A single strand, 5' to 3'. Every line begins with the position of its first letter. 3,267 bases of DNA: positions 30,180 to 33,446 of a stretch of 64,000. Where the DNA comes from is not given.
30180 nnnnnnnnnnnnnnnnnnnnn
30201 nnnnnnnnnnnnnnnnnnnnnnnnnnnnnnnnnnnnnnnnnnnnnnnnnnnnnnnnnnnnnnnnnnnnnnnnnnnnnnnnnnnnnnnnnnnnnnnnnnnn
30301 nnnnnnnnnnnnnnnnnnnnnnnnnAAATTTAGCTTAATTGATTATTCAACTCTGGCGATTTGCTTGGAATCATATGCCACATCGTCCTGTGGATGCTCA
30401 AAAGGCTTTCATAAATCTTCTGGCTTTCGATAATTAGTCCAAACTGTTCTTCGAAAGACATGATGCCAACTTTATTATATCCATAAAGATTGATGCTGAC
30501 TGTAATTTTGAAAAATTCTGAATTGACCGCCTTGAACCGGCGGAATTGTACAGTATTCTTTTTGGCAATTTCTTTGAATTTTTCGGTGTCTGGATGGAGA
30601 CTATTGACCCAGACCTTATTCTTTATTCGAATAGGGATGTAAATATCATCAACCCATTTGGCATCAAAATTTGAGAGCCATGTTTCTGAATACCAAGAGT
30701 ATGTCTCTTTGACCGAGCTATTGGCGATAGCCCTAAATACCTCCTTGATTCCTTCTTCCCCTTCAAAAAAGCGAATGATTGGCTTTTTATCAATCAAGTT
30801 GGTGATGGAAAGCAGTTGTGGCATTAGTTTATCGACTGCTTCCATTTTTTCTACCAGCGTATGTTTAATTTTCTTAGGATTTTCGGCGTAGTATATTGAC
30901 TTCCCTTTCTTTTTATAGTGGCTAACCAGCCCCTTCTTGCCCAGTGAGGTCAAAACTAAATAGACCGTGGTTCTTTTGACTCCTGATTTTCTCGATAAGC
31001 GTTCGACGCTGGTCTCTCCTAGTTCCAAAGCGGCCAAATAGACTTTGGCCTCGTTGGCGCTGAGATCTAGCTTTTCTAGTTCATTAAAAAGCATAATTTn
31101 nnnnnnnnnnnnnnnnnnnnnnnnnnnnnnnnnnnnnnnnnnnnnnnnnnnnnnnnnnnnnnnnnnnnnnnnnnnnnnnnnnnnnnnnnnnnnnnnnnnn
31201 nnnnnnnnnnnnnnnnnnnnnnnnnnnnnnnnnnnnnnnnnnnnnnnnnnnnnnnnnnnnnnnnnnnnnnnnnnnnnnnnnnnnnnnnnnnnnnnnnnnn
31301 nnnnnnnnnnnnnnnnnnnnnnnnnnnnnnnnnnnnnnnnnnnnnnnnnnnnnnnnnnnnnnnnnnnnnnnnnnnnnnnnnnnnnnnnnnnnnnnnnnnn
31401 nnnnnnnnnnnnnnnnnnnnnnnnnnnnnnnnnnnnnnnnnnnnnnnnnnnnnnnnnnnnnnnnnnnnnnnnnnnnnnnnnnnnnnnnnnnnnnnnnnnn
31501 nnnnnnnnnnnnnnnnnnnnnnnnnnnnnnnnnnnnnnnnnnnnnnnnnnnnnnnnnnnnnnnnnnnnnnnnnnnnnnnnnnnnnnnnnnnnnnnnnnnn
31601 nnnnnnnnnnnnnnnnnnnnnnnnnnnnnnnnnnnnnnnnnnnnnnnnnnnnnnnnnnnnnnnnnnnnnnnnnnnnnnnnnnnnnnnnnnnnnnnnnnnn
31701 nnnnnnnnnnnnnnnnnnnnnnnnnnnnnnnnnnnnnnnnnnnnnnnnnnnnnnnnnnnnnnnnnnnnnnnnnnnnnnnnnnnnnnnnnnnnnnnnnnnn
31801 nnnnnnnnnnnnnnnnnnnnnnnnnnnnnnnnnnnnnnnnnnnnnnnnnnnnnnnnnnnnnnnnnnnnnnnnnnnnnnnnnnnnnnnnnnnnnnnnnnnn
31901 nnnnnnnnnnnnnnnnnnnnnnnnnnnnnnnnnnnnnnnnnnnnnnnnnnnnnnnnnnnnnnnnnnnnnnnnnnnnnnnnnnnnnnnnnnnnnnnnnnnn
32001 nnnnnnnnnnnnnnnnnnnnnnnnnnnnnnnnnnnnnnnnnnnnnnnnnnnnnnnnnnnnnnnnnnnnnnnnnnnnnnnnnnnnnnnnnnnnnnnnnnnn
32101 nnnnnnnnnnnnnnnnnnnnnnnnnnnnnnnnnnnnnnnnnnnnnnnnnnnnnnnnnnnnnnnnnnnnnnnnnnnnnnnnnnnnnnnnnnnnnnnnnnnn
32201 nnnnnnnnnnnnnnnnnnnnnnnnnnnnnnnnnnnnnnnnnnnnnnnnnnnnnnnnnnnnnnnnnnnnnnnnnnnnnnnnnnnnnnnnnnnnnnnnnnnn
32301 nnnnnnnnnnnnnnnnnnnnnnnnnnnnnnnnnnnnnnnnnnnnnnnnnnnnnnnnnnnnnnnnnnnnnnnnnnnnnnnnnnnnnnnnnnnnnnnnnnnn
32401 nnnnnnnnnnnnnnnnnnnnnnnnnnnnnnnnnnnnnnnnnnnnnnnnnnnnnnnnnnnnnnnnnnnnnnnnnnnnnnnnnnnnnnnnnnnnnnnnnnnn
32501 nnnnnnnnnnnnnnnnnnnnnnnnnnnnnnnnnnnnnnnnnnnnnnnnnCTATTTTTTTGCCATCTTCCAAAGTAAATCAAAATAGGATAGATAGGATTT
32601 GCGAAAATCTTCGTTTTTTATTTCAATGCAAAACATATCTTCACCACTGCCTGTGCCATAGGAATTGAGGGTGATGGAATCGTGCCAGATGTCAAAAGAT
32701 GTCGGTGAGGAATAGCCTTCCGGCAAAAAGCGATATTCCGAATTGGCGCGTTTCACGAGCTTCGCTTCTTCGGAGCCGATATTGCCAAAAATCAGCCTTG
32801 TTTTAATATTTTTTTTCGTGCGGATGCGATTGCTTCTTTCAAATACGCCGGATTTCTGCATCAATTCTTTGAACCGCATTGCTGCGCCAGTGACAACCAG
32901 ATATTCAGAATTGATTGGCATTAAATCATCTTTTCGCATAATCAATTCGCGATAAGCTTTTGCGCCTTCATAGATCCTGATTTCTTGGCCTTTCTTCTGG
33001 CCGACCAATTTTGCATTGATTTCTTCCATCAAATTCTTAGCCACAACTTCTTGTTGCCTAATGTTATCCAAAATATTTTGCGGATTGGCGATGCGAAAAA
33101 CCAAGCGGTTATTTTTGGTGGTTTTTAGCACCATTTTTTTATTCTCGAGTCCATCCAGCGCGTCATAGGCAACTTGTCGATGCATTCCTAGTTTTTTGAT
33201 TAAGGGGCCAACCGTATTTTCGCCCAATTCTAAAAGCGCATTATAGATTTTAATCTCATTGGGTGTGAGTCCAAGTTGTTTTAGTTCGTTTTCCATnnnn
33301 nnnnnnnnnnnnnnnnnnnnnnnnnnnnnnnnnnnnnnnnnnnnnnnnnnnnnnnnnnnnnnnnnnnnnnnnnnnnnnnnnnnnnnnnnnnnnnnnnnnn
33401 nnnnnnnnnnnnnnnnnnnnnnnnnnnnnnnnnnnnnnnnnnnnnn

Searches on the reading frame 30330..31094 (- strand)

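Call 6: search_protein_families(library=pfam, proteins=[window:30330-31094:-], max_evalue=1)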
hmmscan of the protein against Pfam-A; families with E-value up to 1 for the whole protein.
window:30330-31094:- (254 aa): 12 families
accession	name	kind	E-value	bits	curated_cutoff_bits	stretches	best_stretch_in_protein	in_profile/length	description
PF01978.25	TrmB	-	1.5e-15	57.2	25.6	1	6-73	1-67/68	Sugar-specific transcriptional regulator TrmB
PF03965.22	Penicillinase_R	-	3.2e-06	27.9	22.6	1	30-71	24-65/115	Penicillinase repressor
PF13730.12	HTH_36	-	0.00018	21.7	25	1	11-57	3-55/55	Helix-turn-helix domain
PF01475.25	FUR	-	0.00097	19.7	23.1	1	19-91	24-94/121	Ferric uptake regulator family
PF05584.17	Sulfolobus_pRN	-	0.0043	17.5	20.8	1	20-64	11-55/72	Sulfolobus plasmid regulatory protein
PF01047.28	MarR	-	0.019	15.3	24.6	1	24-62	14-52/59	MarR family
PF03551.20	PadR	-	0.063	13.7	27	1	38-63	28-53/75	Transcriptional regulator PadR-like family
PF24270.1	HTH_Cmi2_C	-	0.099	13.3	27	1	20-61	81-122/125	Cmi2, C-terminal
PF09339.16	HTH_IclR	-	0.11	12.7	22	1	27-58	18-49/52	IclR helix-turn-helix domain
PF02082.26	Rrf2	-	0.18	12.4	30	1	18-76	13-72/132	Iron-dependent Transcriptional regulator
PF00392.27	GntR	-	0.18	11.9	27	1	29-64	26-61/64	Bacterial regulatory proteins, gntR family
PF02002.24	TFIIE_alpha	-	0.53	10.6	22.9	1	17-87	17-92/105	TFIIE alpha subunit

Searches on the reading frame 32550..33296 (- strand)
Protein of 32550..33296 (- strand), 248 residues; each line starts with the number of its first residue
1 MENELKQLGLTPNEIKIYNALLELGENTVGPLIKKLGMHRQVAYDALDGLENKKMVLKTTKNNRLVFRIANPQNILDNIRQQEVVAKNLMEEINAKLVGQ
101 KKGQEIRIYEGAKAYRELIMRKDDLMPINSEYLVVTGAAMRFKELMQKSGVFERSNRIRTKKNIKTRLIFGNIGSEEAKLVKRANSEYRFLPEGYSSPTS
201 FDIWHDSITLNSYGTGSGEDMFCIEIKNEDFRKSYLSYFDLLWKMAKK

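Call 87: search_protein_families(library=pfam, proteins=[window:32550-33296:-], max_evalue=0.00001)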
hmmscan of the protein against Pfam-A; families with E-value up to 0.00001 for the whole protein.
window:32550-33296:- (248 aa): 1 family
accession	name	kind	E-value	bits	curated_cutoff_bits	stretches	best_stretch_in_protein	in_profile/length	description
PF01978.25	TrmB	-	4.7e-12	46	25.6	1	5-72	1-67/68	Sugar-specific transcriptional regulator TrmB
